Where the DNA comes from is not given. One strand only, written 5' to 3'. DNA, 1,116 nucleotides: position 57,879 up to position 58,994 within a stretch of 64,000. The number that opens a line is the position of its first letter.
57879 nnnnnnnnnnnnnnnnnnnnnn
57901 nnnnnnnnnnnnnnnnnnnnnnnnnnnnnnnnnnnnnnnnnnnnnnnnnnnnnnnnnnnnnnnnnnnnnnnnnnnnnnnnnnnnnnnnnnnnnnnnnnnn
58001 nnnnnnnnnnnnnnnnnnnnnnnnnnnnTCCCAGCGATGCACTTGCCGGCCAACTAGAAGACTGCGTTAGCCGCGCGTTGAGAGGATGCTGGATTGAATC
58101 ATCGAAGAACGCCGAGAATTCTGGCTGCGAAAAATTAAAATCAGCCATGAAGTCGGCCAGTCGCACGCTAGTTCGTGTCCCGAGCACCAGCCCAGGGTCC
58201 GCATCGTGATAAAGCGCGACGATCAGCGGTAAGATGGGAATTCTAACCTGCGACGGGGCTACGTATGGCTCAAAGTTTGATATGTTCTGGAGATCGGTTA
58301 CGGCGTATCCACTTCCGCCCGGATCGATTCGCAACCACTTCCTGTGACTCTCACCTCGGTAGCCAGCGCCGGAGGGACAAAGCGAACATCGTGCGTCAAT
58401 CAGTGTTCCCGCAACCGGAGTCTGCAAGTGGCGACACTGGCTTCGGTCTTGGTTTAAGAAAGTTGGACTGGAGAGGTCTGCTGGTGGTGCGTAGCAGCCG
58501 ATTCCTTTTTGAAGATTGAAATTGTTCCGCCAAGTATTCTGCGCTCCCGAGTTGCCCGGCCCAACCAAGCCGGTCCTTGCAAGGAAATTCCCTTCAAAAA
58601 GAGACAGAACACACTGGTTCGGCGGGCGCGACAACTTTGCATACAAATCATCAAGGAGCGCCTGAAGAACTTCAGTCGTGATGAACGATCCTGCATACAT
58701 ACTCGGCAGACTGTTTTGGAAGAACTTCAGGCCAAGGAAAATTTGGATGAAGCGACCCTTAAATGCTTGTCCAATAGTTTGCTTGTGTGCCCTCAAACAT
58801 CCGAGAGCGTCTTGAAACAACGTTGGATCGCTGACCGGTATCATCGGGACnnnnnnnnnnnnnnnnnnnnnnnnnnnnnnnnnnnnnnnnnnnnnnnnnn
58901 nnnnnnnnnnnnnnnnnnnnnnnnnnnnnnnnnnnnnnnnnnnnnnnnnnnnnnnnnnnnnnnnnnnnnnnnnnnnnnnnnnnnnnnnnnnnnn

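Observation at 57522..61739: Foreign two-gene R-M-like cassette: fused m6A+m5C methyltransferase with an uncharacterised nuclease-tailed partner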

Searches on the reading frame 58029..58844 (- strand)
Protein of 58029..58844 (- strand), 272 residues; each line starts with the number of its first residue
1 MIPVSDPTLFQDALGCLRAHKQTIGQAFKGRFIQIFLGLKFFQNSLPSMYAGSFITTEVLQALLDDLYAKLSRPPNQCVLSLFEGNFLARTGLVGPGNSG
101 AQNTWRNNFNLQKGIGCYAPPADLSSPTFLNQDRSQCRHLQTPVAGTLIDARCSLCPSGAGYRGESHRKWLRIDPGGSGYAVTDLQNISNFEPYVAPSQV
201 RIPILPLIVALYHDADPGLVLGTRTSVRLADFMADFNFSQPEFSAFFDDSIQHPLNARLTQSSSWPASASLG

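Call 38: predict_structure(alignment_id=A2)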
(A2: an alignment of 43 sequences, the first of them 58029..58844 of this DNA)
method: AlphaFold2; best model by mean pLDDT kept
length: 272 residues; sequences in the alignment: 43
mean_pLDDT: 94.4   pTM: 0.92
mean pLDDT of the five models: 94.4, 93.0, 92.7, 91.0, 90.2
residues with pLDDT >= 90: 243; 70-90: 28; 50-70: 1; < 50: 0
segments of 3 or more residues with pLDDT < 50: none
pLDDT, mean of each block of 10 residues (from residue 1): 95 98 93 97 96 95 97 96 95 94 92 91 94 91 90 92 91 95 95 94 98 96 95 98 98 96 90 72
secondary structure, 60 per line:
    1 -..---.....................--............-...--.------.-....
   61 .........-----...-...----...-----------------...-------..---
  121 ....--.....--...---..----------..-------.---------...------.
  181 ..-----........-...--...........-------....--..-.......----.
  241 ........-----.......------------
elements in order: H7-27 H30-41 H57-68 E79-81 E86-88 H121-124 H127-131 E171-173 E180-182 H188-195 H204-212 H220-223 H229-235 H240-246 H254-260

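Call 42: fold_search(model_id=the predicted structure, library=pdb)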
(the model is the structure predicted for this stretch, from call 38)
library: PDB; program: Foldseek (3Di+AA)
matches with E <= 10: 22; with E <= 0.001: 0
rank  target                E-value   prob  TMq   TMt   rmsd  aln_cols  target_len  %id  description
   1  8u7f_B                3.5e+00  0.01  0.08  0.05  12.2        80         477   11  Crystal structure of CIB_12 beta-galactosidase from Cuniculiplasma divulgatum (released 2024-07-24)
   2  5wka_B                5.3e+00  0.01  0.08  0.06   9.8        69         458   14  Crystal structure of a GH1 beta-glucosidase retrieved from microbial metagenome of Poraque Amazon lake (released 2018-03-07)
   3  9lhi_C                5.7e+00  0.01  0.08  0.05  13.2        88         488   10  Crystal structure of BglB (released 2026-01-14)
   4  6rjm_B                6.4e+00  0.02  0.07  0.05   7.8        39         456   15  Complex structure of virulence factor SghA and its hydrolysis product glucose (released 2019-10-09)
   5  6wiu_C                6.8e+00  0.01  0.07  0.05   7.5        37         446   24  Crystal structure of a beta-glucosidase from Exiguobacterium marinum (released 2020-08-26)
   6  5wka_A                6.8e+00  0.01  0.08  0.05   9.9        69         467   16  Crystal structure of a GH1 beta-glucosidase retrieved from microbial metagenome of Poraque Amazon lake (released 2018-03-07)
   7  6wiu_P                7.2e+00  0.01  0.07  0.05   7.6        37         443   24  Crystal structure of a beta-glucosidase from Exiguobacterium marinum (released 2020-08-26)
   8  6wiu_B                7.2e+00  0.01  0.07  0.05   7.5        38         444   24  Crystal structure of a beta-glucosidase from Exiguobacterium marinum (released 2020-08-26)
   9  6yn7_B                7.2e+00  0.01  0.07  0.05   7.5        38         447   16  Crystal Structure of AHE enzyme from Alicyclobacillus herbarius (released 2021-02-03)
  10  6rjk_B                7.2e+00  0.01  0.07  0.05   7.8        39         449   15  Structure of virulence factor SghA from Agrobacterium tumefaciens (released 2019-10-09)
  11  9lhi_A                7.2e+00  0.01  0.08  0.05  12.7        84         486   11  Crystal structure of BglB (released 2026-01-14)
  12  6yn7_C                7.7e+00  0.01  0.07  0.05   7.4        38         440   16  Crystal Structure of AHE enzyme from Alicyclobacillus herbarius (released 2021-02-03)
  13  5wka_D                7.7e+00  0.01  0.08  0.05  10.0        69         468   16  Crystal structure of a GH1 beta-glucosidase retrieved from microbial metagenome of Poraque Amazon lake (released 2018-03-07)
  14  8u7f_A                8.2e+00  0.01  0.08  0.05  12.4        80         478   11  Crystal structure of CIB_12 beta-galactosidase from Cuniculiplasma divulgatum (released 2024-07-24)
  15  5wka_C                8.7e+00  0.01  0.08  0.05   9.9        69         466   14  Crystal structure of a GH1 beta-glucosidase retrieved from microbial metagenome of Poraque Amazon lake (released 2018-03-07)
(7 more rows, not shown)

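Call 49: fold_search(model_id=the predicted structure, library=viral)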
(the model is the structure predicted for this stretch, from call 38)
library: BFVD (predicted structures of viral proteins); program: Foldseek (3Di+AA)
matches with E <= 10: 2; with E <= 0.001: 0
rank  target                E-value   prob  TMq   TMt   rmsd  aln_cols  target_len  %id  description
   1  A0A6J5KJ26            1.9e+00  0.08  0.08  0.26  13.1        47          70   17  Uncharacterized protein [uncultured Caudovirales phage]
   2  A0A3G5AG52            9.2e+00  0.01  0.09  0.05  12.2        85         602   13  Serine/threonine protein kinase [Solumvirus sp.]

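Call 51: search_protein_representatives(protein=window:58029-58844:-)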
Query: 272 residues. Proteins with E-value up to 0.001 (for the whole library): 75; up to 1e-10: 52; up to 1e-30: 30. The best 75 are listed.
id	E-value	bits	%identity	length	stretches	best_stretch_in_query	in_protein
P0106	1.4e-105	368.9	61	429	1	1-271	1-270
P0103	2.5e-101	355.0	60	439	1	1-257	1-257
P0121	5.5e-82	291.5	53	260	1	2-257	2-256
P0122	8.3e-78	277.8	58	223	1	1-222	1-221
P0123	1.3e-76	273.9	50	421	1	1-259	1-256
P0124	2.2e-76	273.2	68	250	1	88-270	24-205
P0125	1.6e-75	270.3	48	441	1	1-261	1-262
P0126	2.9e-71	256.4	49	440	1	1-262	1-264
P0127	8.3e-71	254.9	50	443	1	1-257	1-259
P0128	1.4e-68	247.6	48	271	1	1-261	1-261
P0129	3.8e-61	223.2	45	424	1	4-258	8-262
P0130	2.7e-59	217.1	68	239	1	118-258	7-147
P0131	3.0e-59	217.0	68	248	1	118-258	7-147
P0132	1.7e-56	207.9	57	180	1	3-167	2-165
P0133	4.3e-55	203.3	73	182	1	1-126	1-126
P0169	1.1e-11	61.0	29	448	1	2-250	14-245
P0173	1.8e-08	50.4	26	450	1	2-258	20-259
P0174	2.1e-08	50.2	30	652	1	2-216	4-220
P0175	4.6e-08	49.1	24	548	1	3-258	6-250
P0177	3.5e-07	46.2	33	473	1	52-266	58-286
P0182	7.5e-06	41.9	31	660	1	57-260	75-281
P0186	1.2e-04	37.9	23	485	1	16-265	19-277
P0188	1.4e-04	37.7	28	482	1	95-260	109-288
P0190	4.7e-04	36.0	33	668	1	95-241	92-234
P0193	8.6e-04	35.1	27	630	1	52-160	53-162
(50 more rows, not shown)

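Call 52: search_protein_families(library=pfam, proteins=[P0174, P0175, P0182, P0190, P0193, P0177, P0186, P0188, P0169, P0173], max_evalue=0.01)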
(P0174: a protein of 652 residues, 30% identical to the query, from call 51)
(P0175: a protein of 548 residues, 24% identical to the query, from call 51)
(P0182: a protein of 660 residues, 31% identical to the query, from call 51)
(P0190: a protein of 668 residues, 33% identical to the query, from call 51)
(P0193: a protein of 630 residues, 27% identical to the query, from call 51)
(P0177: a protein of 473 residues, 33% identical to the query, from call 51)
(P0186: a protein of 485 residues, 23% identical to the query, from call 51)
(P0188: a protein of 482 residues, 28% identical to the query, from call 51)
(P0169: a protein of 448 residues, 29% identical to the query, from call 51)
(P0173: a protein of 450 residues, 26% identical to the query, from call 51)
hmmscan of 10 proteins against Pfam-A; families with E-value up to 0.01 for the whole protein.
P0174 (652 aa): 1 family
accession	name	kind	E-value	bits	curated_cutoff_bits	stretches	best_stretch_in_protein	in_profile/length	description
PF07728.20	AAA_5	-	0.00045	20.7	22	1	301-416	2-102/139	AAA domain (dynein-related subfamily)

P0175 (548 aa): 1 family
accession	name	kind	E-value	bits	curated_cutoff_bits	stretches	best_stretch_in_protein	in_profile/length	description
PF13391.12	HNH_2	-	3.1e-10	40.2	21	1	438-488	1-65/66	HNH endonuclease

P0182 (660 aa): 4 families
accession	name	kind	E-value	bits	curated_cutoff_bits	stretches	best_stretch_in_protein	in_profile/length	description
PF07728.20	AAA_5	-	3e-05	24.5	22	1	321-429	2-96/139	AAA domain (dynein-related subfamily)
PF25201.1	nSTAND6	-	7.6e-05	23.2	27.7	1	305-350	5-50/148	Novel STAND NTPase 6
PF13191.12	AAA_16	-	0.00092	20.2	32.6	1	316-446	20-149/167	AAA ATPase domain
PF13401.12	AAA_22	-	0.006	17.3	27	0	317-369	4-50/130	AAA domain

P0190 (668 aa): 2 families
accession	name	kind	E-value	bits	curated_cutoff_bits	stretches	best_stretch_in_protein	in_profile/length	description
PF07728.20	AAA_5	-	5e-11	43.2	22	1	282-466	1-139/139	AAA domain (dynein-related subfamily)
PF13604.12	AAA_30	-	0.0047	17.1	27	0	282-307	20-45/191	AAA domain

P0193 (630 aa): 2 families
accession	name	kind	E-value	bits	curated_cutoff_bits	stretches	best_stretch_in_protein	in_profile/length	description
PF07728.20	AAA_5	-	0.00018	21.9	22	1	313-421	2-96/139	AAA domain (dynein-related subfamily)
PF13401.12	AAA_22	-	0.00047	20.9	27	1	309-398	4-92/130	AAA domain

P0177 (473 aa): 0 families

P0186 (485 aa): 0 families

P0188 (482 aa): 0 families

P0169 (448 aa): 0 families

P0173 (450 aa): 0 families

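Call 53: find_encoding_contigs(protein=P0175, flank=8000, max_places=4)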
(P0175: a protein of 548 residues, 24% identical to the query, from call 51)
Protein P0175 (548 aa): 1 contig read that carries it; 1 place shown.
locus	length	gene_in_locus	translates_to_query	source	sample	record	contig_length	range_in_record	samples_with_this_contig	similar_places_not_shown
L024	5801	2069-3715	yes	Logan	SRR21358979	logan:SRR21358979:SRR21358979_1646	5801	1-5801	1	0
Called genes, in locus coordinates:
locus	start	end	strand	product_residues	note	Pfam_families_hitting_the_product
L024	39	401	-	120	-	-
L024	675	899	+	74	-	-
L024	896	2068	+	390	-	PF00145:DNA_methylase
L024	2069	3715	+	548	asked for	PF13391:HNH_2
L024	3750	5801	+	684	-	?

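Call 54: find_encoding_contigs(protein=P0190, flank=8000, max_places=4)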
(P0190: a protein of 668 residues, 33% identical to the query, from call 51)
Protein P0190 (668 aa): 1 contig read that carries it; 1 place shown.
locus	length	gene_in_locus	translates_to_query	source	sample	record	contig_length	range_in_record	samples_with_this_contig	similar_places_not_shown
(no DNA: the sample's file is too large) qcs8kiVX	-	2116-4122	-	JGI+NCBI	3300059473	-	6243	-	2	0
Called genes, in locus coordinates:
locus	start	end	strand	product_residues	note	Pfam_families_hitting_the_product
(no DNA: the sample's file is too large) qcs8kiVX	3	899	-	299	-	?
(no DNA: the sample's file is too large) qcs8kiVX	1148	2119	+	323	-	PF01555:N6_N4_Mtase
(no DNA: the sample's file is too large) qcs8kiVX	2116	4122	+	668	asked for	PF07728:AAA_5, PF28529:McrB_lid (weak)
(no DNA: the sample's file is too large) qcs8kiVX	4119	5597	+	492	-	PF10117:McrBC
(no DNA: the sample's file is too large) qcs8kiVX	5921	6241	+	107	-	?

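Call 55: find_encoding_contigs(protein=P0174, flank=8000, max_places=3)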
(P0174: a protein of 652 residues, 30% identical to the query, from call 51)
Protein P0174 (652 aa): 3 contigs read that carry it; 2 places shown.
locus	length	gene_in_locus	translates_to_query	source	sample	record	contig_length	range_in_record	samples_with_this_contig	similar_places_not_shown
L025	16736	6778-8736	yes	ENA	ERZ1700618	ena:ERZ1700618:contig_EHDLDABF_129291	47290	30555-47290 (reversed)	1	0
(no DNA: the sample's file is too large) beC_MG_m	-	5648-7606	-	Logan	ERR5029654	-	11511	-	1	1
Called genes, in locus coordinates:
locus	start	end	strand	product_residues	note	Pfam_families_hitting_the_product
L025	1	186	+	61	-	?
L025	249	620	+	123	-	-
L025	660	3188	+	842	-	PF13482:RNase_H_2, PF13245:AAA_19 (weak), PF13604:AAA_30, PF01443:Viral_helicase1 (faint), PF13086:AAA_11, PF13087:AAA_12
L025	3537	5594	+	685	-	PF02384:N6_Mtase, PF07669:Eco57I (faint)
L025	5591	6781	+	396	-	PF00145:DNA_methylase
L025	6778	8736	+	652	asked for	-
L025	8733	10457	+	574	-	PF09823:DUF2357, PF04411:PDDEXK_7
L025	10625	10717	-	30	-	-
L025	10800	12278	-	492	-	PF00069:Pkinase, PF07714:PK_Tyr_Ser-Thr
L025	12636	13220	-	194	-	PF13428:TPR_14 (faint), PF00515:TPR_1 (faint), PF07719:TPR_2 (faint), PF13176:TPR_7 (faint)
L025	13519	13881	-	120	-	-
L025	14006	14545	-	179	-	PF00589:Phage_integrase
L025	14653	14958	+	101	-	-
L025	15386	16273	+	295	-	-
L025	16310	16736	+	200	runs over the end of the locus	PF13560:HTH_31, PF01381:HTH_3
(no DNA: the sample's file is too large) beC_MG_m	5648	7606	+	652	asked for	-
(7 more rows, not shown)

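Call 56: find_encoding_contigs(protein=P0182, flank=8000, max_places=3)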
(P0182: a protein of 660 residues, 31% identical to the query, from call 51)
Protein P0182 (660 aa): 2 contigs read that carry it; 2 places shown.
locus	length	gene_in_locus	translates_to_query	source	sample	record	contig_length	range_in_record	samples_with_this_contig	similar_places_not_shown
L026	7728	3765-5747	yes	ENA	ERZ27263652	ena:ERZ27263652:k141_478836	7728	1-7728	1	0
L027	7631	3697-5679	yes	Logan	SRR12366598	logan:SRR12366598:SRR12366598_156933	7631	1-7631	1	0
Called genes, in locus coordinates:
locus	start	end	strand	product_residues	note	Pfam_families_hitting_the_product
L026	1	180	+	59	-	?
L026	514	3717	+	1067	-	PF02384:N6_Mtase, PF07669:Eco57I, PF00145:DNA_methylase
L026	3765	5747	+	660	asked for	-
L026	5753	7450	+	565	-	PF09823:DUF2357, PF04411:PDDEXK_7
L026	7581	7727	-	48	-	?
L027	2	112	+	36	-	?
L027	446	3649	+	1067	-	PF02384:N6_Mtase, PF07669:Eco57I, PF00145:DNA_methylase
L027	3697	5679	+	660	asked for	-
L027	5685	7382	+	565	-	PF09823:DUF2357, PF04411:PDDEXK_7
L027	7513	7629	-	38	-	?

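Call 57: find_encoding_contigs(protein=P0193, flank=8000, max_places=3)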
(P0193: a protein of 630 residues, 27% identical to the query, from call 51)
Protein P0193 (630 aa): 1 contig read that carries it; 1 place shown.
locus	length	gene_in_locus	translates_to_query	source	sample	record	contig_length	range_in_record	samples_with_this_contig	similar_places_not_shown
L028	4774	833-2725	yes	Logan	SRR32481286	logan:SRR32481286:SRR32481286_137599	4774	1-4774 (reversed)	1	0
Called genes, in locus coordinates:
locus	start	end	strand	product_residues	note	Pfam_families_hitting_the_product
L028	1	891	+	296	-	?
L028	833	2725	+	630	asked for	-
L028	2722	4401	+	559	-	PF09823:DUF2357, PF04411:PDDEXK_7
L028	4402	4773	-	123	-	?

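Call 60: find_encoding_contigs(protein=P0186, flank=6000, max_places=3)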
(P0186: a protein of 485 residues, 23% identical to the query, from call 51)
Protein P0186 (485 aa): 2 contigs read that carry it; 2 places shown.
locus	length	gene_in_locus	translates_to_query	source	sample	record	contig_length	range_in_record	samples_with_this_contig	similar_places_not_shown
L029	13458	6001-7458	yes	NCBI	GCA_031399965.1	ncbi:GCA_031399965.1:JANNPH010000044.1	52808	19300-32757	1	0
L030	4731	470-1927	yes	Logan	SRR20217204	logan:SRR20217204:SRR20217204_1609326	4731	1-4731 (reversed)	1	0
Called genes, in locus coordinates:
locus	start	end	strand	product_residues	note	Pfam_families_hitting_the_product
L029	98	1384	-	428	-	PF00464:SHMT, PF00155:Aminotran_1_2 (weak), PF01212:Beta_elim_lyase (weak), PF01041:DegT_DnrJ_EryC1 (weak)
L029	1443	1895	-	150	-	PF02391:MoaE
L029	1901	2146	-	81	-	PF02597:ThiS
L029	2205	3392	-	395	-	PF17785:PUA_3, PF10672:Methyltrans_SAM, PF03602:Cons_hypoth95, PF13847:Methyltransf_31 (weak)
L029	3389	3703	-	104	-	-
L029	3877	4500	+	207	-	PF01135:PCMT, PF02390:Methyltransf_4 (weak), PF13847:Methyltransf_31 (weak)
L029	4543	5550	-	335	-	PF00140:Sigma70_r1_2, PF04542:Sigma70_r2, PF04539:Sigma70_r3, PF04545:Sigma70_r4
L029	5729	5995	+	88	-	PF13560:HTH_31, PF01381:HTH_3 (faint)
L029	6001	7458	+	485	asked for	-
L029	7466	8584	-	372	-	PF08239:SH3_3, PF18348:SH3_16, PF00877:NLPC_P60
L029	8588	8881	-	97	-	-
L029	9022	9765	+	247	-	PF04481:DUF561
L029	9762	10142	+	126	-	PF01042:Ribonuc_L-PSP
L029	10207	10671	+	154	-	PF01648:ACPS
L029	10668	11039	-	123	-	-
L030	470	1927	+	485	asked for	-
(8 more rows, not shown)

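Call 61: find_encoding_contigs(protein=P0177, flank=6000, max_places=3)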
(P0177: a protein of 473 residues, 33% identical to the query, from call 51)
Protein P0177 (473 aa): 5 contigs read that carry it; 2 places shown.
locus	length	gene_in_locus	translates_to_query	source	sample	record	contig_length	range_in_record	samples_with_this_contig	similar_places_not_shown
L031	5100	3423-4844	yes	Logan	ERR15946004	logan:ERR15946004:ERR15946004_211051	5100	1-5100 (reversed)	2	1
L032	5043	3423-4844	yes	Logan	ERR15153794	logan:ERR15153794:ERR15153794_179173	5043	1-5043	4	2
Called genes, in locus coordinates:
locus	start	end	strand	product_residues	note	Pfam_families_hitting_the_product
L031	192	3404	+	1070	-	PF00145:DNA_methylase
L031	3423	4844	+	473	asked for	-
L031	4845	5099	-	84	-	?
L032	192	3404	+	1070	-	PF00145:DNA_methylase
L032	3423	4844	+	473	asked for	-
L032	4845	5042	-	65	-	?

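Call 62: find_encoding_contigs(protein=P0173, flank=6000, max_places=3)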
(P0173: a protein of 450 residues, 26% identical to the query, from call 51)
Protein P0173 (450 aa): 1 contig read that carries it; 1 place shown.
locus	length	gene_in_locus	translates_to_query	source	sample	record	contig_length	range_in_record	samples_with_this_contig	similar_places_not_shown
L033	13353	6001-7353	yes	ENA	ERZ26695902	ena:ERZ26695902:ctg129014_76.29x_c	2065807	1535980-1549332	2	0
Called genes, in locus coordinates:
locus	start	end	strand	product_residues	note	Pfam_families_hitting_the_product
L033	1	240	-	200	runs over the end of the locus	-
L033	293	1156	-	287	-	PF00970:FAD_binding_6, PF00175:NAD_binding_1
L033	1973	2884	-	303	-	PF13610:DDE_Tnp_IS240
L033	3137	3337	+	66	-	-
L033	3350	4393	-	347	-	PF02086:MethyltransfD12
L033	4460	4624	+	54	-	-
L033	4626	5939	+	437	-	PF01555:N6_N4_Mtase (weak), PF01170:UPF0020 (faint), PF01555:N6_N4_Mtase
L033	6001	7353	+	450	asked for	-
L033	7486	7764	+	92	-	-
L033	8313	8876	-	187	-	PF13513:HEAT_EZ (faint), PF02985:HEAT (faint), PF13646:HEAT_2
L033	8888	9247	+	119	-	PF01918:Alba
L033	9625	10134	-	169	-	PF03551:PadR, PF14947:HTH_45 (faint)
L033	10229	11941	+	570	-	PF00890:FAD_binding_2, PF07992:Pyr_redox_2 (faint), PF02910:Succ_DH_flav_C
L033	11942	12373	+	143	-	PF01127:Sdh_cyt (weak)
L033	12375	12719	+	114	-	PF01127:Sdh_cyt (weak)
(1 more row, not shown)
